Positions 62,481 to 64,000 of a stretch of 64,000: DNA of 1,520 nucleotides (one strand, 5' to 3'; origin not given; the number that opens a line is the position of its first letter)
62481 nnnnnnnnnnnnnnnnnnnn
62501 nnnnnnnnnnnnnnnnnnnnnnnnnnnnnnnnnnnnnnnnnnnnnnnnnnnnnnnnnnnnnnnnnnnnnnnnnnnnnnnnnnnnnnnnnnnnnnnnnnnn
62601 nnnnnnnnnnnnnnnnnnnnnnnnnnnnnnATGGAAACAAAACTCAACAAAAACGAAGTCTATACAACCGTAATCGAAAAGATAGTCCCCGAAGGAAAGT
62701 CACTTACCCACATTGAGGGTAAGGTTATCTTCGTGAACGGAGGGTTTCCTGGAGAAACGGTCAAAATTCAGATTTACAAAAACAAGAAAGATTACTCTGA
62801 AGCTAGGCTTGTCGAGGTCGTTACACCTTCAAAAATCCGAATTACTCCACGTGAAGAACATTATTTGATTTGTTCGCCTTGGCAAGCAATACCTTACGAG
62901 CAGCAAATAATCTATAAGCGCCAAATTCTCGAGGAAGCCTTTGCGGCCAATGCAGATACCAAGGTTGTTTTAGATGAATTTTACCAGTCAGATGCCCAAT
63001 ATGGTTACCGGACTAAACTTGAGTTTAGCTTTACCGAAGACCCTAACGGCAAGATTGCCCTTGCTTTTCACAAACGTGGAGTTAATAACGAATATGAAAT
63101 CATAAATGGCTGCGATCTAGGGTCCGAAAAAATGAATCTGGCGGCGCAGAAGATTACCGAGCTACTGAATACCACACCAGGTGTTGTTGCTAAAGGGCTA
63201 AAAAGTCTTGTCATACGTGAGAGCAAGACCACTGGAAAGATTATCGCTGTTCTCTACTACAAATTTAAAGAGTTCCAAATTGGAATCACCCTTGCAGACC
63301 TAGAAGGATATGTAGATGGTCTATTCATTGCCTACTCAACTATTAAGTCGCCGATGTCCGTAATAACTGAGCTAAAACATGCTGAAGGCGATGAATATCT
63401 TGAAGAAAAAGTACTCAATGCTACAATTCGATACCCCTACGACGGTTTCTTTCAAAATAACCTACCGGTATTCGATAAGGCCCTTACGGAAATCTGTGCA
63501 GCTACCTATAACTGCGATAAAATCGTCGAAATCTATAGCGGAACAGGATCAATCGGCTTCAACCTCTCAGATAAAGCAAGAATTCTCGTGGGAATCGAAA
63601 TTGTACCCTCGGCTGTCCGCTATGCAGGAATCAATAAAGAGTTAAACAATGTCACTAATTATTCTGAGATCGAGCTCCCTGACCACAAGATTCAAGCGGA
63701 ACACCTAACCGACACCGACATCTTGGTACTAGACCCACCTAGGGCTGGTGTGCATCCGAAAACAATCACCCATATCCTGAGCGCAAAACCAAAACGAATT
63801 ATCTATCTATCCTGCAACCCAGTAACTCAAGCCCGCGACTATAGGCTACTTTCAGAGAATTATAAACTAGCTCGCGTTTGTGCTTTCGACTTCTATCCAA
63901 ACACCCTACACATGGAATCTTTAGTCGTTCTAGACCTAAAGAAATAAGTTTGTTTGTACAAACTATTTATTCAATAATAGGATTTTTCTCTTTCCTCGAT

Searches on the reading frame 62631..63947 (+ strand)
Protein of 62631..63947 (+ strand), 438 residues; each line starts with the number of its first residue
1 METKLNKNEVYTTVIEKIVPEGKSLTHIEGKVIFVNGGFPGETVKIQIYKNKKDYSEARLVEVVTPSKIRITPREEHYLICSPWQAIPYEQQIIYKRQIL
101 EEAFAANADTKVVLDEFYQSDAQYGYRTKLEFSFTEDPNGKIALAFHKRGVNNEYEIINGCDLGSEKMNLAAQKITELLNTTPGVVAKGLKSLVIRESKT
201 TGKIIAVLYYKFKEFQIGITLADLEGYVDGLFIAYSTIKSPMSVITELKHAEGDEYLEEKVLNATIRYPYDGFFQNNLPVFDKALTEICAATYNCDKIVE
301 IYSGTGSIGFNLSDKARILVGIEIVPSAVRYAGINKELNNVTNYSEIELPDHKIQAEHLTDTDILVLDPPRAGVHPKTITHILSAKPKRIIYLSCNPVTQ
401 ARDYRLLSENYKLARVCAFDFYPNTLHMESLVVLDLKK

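Call 65: search_protein_families(library=pfam, proteins=[window:62631-63947:+], max_evalue=0.001)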
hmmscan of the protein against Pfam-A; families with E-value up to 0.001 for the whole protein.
window:62631-63947:+ (438 aa): 3 families
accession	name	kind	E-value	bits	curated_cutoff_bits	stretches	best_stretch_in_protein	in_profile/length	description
PF05958.17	tRNA_U5-meth_tr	-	1.4e-25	90.5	23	1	89-435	2-355/357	tRNA (Uracil-5-)-methyltransferase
PF02475.24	TRM5-TYW2_MTfase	-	9.7e-06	26.1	28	0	290-356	32-101/164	TRM5/TYW2 methyltransferase domain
PF01938.26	TRAM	-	2e-05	24.8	21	1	8-61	5-61/61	TRAM domain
